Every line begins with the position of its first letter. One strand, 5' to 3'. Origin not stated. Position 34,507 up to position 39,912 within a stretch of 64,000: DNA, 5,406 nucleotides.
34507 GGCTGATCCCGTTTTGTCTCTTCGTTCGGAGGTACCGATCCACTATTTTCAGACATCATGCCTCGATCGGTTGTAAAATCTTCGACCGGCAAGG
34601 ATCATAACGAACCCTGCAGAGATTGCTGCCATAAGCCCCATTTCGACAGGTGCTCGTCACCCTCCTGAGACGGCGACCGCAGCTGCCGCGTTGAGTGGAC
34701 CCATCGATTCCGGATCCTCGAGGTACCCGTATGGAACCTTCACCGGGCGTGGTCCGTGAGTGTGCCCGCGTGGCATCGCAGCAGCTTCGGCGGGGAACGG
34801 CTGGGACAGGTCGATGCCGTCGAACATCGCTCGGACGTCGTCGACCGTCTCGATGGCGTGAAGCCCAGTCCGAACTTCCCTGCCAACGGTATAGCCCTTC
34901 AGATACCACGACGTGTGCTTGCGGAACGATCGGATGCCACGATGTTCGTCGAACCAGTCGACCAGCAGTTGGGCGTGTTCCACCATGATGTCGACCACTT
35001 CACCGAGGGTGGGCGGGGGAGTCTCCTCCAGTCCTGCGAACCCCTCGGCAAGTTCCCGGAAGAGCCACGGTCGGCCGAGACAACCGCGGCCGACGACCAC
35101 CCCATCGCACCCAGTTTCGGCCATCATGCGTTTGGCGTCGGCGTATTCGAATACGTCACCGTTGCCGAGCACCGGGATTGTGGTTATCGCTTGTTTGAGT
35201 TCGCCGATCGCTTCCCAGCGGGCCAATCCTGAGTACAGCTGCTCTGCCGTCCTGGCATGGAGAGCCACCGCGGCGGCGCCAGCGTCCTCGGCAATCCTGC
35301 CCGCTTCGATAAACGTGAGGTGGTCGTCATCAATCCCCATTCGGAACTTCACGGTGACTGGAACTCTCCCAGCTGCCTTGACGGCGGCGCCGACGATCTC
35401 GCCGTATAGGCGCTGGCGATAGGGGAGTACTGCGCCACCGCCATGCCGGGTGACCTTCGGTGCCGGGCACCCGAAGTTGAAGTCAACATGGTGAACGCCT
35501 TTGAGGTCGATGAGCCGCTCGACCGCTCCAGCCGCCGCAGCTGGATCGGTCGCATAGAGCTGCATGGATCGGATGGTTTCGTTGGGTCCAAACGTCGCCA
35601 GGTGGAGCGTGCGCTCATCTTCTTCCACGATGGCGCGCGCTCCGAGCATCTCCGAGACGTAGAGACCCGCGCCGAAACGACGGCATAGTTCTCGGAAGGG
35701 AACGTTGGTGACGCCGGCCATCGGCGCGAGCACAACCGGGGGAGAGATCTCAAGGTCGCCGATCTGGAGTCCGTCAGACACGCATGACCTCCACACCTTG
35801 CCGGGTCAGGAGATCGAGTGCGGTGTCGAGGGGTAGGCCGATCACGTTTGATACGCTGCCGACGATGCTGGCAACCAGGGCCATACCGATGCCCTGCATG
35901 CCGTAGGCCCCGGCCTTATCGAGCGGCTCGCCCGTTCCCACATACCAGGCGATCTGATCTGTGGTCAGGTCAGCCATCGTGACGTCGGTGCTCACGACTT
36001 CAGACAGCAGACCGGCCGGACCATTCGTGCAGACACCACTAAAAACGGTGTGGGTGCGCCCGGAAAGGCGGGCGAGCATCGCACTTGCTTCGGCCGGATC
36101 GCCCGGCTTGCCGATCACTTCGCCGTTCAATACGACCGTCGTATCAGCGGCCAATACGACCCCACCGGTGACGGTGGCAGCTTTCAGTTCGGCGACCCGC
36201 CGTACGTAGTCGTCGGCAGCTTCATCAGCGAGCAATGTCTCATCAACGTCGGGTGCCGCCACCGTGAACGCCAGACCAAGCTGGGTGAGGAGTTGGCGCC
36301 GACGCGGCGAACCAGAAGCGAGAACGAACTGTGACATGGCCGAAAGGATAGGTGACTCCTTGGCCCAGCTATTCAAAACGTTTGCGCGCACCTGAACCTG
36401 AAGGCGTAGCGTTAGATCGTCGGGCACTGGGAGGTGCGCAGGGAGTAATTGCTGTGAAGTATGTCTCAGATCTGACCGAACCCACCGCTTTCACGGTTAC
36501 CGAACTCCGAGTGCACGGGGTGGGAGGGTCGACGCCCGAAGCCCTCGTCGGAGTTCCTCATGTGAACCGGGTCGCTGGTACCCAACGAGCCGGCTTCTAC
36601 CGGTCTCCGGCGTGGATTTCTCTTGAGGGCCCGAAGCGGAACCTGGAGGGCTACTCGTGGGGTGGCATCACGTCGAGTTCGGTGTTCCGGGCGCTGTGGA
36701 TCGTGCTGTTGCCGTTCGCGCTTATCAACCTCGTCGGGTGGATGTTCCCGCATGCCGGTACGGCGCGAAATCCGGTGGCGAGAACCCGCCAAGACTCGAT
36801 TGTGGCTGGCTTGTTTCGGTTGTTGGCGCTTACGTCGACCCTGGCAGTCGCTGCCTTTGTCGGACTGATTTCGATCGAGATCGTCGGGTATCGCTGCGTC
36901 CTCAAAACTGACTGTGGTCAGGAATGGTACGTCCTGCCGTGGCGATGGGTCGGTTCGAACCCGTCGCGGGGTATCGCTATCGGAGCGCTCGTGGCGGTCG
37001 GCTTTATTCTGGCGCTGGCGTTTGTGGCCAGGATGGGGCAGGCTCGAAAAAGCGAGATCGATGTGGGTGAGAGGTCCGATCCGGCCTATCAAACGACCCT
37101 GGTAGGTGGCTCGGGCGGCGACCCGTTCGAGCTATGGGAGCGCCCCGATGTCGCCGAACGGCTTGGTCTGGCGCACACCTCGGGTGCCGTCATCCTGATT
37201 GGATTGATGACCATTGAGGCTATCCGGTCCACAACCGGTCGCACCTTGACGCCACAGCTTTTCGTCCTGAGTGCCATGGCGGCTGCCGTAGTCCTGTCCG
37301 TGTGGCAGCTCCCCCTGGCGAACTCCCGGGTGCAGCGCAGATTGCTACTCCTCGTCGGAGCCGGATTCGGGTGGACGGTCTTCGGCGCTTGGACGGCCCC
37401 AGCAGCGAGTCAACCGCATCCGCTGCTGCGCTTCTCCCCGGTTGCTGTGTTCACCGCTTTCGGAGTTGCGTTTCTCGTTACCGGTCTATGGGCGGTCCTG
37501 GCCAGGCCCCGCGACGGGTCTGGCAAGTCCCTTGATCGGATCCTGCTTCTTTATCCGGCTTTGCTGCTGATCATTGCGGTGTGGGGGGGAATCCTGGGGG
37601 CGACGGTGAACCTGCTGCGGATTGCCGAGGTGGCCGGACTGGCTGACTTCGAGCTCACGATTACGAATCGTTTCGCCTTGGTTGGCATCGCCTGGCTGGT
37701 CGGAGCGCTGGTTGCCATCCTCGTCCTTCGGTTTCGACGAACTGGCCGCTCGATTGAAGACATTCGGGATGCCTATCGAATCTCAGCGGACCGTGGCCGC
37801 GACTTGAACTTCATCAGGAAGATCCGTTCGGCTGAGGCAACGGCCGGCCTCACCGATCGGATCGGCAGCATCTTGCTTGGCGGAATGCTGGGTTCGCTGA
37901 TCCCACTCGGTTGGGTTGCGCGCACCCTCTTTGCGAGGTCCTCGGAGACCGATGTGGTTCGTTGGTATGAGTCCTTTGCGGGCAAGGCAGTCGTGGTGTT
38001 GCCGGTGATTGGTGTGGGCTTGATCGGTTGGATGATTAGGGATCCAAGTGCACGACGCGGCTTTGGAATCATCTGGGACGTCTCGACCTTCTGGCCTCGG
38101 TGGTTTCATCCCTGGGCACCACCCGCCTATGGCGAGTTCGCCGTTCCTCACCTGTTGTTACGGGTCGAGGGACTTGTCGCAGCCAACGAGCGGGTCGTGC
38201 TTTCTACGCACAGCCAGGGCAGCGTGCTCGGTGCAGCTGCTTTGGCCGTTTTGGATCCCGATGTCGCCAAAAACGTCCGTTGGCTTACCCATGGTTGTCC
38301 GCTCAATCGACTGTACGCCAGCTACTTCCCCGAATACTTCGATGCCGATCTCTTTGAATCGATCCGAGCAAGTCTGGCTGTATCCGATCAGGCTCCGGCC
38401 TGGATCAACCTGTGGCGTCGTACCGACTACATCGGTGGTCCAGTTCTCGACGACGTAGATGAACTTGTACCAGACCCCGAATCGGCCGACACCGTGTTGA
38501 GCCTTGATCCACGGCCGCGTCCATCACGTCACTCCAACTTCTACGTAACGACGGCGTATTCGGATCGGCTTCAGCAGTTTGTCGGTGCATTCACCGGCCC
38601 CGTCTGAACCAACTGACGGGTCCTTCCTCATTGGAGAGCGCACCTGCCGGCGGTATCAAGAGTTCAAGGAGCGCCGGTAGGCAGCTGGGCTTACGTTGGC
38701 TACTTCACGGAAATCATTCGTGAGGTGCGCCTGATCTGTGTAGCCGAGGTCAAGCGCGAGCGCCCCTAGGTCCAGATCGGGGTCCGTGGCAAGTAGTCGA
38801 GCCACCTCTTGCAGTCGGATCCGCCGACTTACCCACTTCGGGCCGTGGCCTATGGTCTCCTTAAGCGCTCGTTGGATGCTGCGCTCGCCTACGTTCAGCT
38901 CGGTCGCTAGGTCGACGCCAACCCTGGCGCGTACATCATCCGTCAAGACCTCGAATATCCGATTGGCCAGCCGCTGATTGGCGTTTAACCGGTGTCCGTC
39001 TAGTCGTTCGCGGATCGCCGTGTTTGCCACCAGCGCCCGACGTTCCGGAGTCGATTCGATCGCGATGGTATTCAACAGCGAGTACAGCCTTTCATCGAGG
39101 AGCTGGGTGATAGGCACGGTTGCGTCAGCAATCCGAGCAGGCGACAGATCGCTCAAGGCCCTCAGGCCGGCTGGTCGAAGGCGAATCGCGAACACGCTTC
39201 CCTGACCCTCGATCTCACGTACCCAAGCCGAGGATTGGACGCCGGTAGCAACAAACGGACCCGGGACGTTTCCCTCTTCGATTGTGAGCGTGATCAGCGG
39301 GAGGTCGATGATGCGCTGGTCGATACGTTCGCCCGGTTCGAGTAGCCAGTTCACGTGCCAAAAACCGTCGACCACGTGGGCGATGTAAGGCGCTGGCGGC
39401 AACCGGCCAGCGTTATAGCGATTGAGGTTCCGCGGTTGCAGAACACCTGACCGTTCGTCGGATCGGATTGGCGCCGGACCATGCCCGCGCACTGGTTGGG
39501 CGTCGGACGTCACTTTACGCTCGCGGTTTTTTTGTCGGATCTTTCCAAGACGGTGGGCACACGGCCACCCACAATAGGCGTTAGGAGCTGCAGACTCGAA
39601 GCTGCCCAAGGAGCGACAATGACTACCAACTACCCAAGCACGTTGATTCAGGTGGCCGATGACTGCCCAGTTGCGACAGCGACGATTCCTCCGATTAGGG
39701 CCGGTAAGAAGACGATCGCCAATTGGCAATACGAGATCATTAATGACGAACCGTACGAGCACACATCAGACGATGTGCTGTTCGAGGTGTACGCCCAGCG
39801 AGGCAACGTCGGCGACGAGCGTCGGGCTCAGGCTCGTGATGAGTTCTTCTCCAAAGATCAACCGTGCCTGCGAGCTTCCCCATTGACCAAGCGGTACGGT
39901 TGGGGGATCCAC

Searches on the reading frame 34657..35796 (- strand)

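Call 29: search_protein_families(library=pfam, proteins=[window:34657-35796:-], max_evalue=0.0001)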
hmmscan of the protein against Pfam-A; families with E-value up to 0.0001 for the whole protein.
window:34657-35796:- (379 aa): 1 family
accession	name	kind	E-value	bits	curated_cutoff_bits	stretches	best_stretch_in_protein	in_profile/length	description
PF01207.24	Dus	-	1.3e-87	294.3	20.4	1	23-321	2-298/311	Dihydrouridine synthase (Dus)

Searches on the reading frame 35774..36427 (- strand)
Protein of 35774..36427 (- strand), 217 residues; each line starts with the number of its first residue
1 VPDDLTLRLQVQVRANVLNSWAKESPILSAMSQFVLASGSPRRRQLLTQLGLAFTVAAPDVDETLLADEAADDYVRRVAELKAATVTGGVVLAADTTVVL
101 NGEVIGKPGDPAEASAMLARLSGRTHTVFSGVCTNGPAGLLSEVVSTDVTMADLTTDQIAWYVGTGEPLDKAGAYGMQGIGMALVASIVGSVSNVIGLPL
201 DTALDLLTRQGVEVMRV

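Call 29: search_protein_families(library=pfam, proteins=[window:35774-36427:-], max_evalue=0.0001)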
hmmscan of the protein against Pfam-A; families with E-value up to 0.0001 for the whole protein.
window:35774-36427:- (217 aa): 1 family
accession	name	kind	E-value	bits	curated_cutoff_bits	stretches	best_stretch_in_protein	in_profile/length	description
PF02545.19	Maf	-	1.2e-56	191.8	27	1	33-209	1-186/187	Maf-like protein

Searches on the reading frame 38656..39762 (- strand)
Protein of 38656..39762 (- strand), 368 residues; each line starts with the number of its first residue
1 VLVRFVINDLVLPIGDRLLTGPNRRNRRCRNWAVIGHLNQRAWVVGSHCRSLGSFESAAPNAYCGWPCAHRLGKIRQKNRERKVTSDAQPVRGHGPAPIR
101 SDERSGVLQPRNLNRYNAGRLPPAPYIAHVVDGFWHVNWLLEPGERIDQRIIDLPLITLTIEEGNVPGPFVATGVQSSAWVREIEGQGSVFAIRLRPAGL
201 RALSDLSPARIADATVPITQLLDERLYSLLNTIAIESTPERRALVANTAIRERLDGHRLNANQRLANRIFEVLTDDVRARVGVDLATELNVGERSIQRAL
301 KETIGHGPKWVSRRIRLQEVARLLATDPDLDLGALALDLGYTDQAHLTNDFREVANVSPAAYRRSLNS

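Call 9: search_protein_families(library=pfam, proteins=[window:38656-39762:-], max_evalue=0.001)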
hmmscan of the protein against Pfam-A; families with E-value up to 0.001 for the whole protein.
window:38656-39762:- (368 aa): 3 families
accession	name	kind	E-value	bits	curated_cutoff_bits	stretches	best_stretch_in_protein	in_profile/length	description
PF12833.13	HTH_18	-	1.5e-17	64.1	33.6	1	285-364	1-79/80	Helix-turn-helix domain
PF20240.3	DUF6597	-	4.5e-12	46.4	27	1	120-217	2-103/103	Domain of unknown function (DUF6597)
PF00165.29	HTH_AraC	-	8.8e-05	23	26.6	1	329-364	8-42/42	Bacterial regulatory helix-turn-helix proteins, AraC family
